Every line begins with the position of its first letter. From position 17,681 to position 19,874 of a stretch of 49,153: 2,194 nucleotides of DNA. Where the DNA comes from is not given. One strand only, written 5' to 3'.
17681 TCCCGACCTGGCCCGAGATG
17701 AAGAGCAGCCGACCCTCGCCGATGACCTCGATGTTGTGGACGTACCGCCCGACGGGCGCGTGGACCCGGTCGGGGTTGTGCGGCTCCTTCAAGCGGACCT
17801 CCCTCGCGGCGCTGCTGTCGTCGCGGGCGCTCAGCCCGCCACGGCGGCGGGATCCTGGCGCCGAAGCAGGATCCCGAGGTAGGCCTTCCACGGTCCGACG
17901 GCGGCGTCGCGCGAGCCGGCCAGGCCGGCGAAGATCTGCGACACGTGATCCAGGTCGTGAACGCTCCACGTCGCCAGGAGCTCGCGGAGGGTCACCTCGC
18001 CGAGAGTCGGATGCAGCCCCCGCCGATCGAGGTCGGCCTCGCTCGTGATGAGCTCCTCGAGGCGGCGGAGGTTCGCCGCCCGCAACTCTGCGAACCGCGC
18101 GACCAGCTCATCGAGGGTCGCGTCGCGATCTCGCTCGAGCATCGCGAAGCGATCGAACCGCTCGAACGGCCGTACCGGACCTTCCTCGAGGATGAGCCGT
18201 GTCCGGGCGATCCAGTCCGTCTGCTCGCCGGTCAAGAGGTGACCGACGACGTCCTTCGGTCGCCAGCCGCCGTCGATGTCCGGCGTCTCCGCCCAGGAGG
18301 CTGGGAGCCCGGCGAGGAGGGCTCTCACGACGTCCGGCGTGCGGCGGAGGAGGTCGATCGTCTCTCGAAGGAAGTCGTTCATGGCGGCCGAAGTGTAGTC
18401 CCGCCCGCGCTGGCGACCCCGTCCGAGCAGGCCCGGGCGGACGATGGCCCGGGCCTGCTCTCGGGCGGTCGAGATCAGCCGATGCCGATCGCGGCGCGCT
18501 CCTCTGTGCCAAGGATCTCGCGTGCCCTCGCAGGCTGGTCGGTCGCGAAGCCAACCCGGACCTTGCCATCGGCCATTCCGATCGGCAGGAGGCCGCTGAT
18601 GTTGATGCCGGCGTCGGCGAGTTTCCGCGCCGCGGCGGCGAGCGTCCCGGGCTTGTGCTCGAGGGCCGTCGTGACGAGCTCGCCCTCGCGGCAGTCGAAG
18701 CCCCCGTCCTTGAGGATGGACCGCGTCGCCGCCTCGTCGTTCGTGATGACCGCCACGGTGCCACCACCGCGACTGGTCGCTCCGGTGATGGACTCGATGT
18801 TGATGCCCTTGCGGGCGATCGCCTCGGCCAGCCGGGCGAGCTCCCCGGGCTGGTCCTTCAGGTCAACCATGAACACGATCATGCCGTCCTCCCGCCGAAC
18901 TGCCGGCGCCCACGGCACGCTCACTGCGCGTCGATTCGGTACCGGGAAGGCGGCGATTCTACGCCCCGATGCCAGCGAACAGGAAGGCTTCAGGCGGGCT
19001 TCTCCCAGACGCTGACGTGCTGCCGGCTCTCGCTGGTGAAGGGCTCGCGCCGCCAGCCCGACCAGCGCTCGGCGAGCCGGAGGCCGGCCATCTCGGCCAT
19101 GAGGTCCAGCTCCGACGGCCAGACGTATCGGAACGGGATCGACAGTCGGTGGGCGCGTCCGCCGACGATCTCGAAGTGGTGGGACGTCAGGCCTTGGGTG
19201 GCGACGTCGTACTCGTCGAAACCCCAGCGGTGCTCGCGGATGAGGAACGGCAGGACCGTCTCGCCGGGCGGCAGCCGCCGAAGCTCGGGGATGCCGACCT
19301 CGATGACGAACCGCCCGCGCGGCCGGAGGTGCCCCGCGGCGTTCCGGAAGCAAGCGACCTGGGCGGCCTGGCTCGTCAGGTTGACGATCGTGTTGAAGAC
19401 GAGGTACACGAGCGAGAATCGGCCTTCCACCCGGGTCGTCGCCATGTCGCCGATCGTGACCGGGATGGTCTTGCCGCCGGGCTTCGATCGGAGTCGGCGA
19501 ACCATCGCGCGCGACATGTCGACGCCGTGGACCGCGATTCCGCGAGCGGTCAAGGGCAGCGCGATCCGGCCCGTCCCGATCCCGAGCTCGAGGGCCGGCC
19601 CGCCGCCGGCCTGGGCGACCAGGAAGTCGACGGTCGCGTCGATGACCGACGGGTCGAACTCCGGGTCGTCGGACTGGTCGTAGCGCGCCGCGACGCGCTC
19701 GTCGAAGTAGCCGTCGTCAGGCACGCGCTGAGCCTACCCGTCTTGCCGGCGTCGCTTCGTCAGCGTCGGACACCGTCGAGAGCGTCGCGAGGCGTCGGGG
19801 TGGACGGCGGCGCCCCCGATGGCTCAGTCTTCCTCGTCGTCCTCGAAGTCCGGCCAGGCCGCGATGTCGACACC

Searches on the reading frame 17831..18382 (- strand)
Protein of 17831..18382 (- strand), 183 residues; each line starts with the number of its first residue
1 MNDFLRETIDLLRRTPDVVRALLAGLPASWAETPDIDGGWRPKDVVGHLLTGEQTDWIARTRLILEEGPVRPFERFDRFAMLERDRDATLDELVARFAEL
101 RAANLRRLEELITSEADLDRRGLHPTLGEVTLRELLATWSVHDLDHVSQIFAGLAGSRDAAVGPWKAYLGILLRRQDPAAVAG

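Call 30: search_protein_families(library=pfam, proteins=[window:17831-18382:-], max_evalue=0.0001)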
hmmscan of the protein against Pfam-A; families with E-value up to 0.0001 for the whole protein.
window:17831-18382:- (183 aa): 1 family
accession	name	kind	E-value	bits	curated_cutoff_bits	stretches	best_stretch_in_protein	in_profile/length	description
PF12867.12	DinB_2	-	1.4e-15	58.3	24.8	1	12-150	2-128/128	DinB superfamily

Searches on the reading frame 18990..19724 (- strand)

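Call 30: search_protein_families(library=pfam, proteins=[window:18990-19724:-], max_evalue=0.0001)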
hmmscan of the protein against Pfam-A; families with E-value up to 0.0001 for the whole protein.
window:18990-19724:- (244 aa): 4 families
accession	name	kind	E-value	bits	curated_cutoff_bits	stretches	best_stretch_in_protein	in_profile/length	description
PF13649.12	Methyltransf_25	-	5.7e-12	46.6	27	1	45-137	2-97/97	Methyltransferase domain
PF08241.18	Methyltransf_11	-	2.5e-08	34.9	21.2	1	45-141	1-95/95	Methyltransferase domain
PF08242.18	Methyltransf_12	-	2.5e-07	31.8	30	1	45-139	1-98/98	Methyltransferase domain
PF13489.12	Methyltransf_23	-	8.7e-05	22.7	27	0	28-143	9-118/164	Methyltransferase domain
